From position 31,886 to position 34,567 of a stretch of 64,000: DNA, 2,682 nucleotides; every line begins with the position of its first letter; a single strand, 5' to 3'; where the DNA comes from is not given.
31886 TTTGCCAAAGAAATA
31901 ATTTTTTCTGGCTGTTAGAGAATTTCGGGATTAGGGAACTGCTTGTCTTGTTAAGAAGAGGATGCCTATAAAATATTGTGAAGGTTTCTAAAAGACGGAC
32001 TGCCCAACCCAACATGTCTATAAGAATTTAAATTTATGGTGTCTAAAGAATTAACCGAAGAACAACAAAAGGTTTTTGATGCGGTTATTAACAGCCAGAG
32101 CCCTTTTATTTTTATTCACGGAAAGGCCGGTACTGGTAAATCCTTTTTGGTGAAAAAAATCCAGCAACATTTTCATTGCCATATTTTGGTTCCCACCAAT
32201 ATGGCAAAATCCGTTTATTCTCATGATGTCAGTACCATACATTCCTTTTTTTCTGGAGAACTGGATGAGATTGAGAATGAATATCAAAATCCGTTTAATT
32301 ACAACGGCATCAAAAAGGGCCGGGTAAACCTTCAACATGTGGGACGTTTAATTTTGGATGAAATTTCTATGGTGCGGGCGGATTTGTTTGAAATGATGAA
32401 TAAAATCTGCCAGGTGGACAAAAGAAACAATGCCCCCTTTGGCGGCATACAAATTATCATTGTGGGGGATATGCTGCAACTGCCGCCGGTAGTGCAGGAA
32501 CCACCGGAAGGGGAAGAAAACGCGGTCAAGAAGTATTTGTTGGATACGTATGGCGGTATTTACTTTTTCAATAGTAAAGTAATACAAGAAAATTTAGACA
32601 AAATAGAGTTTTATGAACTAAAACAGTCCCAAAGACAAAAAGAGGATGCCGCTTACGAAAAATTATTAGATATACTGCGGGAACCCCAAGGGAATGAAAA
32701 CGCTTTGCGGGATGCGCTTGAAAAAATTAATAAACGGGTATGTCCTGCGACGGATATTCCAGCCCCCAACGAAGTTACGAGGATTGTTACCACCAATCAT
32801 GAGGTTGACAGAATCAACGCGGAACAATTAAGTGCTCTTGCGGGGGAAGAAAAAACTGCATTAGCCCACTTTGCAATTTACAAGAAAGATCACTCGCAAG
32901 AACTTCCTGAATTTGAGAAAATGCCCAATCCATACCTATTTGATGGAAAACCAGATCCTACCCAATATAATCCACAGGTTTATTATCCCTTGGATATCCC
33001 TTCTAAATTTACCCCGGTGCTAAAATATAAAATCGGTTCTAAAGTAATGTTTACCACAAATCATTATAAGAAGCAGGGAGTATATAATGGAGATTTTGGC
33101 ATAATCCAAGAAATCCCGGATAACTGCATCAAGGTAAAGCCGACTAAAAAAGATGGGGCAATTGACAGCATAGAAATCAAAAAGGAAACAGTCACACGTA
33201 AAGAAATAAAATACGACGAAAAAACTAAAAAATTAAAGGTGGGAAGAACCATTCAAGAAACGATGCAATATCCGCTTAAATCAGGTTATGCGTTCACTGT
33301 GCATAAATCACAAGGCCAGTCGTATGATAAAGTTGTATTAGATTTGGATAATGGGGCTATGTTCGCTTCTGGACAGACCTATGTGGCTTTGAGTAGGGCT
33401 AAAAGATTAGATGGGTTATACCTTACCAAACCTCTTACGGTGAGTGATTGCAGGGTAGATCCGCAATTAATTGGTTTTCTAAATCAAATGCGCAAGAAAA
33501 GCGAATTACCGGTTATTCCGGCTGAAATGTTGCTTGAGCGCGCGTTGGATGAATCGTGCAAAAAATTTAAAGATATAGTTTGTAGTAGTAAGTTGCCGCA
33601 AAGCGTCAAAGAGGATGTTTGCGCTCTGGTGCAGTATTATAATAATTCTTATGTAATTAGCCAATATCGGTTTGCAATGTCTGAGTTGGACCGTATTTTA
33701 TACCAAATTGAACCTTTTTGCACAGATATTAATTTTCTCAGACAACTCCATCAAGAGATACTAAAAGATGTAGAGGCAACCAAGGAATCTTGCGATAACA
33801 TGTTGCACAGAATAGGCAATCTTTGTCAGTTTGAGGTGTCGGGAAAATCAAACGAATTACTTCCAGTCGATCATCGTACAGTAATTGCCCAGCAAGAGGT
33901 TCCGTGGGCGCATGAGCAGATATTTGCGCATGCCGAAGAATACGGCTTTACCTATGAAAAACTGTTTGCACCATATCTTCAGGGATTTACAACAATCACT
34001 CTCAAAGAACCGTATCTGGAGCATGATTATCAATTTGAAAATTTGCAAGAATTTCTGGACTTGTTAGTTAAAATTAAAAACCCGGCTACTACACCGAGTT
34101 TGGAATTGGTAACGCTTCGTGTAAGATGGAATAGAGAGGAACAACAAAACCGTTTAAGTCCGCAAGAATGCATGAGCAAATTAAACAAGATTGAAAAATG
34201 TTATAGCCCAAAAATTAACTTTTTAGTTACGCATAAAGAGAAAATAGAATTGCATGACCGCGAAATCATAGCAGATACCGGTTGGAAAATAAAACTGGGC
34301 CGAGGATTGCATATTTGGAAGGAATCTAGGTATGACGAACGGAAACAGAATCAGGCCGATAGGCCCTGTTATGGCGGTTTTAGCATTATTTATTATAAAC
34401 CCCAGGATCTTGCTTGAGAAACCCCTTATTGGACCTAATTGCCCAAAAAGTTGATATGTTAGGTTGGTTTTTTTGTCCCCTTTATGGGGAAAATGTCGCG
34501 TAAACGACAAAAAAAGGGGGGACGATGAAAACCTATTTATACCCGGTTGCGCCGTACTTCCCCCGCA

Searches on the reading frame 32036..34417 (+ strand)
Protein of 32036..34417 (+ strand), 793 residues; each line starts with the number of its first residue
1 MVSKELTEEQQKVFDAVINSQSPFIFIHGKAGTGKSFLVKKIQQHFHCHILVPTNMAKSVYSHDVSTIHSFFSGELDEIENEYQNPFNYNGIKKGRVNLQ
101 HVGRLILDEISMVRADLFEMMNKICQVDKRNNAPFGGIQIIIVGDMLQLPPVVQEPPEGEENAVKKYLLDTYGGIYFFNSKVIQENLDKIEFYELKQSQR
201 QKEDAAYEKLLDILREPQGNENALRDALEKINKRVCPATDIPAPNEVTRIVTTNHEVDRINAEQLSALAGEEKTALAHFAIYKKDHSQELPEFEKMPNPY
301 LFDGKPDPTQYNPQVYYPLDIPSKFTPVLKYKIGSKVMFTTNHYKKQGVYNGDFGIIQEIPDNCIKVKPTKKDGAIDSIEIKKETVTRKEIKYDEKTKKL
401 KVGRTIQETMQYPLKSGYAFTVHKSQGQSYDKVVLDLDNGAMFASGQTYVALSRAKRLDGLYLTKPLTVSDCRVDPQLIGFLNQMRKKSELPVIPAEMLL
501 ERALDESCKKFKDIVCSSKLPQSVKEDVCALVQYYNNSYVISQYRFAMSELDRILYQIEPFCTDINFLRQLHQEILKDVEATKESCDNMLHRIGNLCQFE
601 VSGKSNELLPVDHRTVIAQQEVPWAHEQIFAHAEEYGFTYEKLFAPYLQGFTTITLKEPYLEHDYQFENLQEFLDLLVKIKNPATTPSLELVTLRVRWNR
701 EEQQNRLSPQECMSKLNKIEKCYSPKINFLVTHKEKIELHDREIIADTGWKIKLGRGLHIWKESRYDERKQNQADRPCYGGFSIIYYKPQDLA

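Call 41: search_protein_families(library=pfam, proteins=[window:32036-34417:+], max_evalue=0.01)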
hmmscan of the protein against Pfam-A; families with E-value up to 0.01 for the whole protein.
window:32036-34417:+ (793 aa): 17 families
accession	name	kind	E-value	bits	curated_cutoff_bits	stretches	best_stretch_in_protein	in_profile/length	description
PF05970.20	PIF1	-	7.3e-26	91.6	25.9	1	6-157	2-160/223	PIF1-like helicase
PF16565.11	MIT_C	-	9.6e-26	90.8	25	1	637-778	1-133/142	Phospholipase D-like domain at C-terminus of MIT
PF01443.25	Viral_helicase1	-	4.1e-11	43.6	21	2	384-457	149-222/228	Viral superfamily 1 RNA helicase core domain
PF13604.12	AAA_30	-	4.5e-11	43.3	27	1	6-152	2-131/191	AAA domain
PF13245.12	AAA_19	-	5.5e-09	36.7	25.1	1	19-152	8-132/134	AAA domain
PF18335.7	SH3_13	-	3.3e-08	33.6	41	1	330-362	25-56/65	ATP-dependent RecD-like DNA helicase SH3 domain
PF02689.20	Herpes_Helicase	-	5.2e-08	31.8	27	1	408-463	721-776/808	Helicase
PF13538.12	UvrD_C_2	-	1.6e-06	28.3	27.4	1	417-457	2-47/52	UvrD-like helicase C-terminal domain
PF13401.12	AAA_22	-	3.8e-06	27.7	27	1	21-145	4-123/130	AAA domain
PF13191.12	AAA_16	-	2.5e-05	25.3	32.6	1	11-51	13-54/167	AAA ATPase domain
PF24883.2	NPHP3_N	-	0.00029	21.5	24.8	1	12-47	10-47/164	Nephrocystin 3, N-terminal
PF02562.22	PhoH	-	0.0016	18.4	27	0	6-38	5-35/205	PhoH-like protein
PF25201.1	nSTAND6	-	0.0027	18.2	27.7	0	20-55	16-51/148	Novel STAND NTPase 6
PF00158.32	Sigma54_activat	-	0.0039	17.3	20.2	0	8-123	9-115/168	Sigma-54 interaction domain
PF16544.10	STAR_dimer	-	0.004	17.1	26.3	0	99-121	26-48/53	Homodimerisation region of STAR domain protein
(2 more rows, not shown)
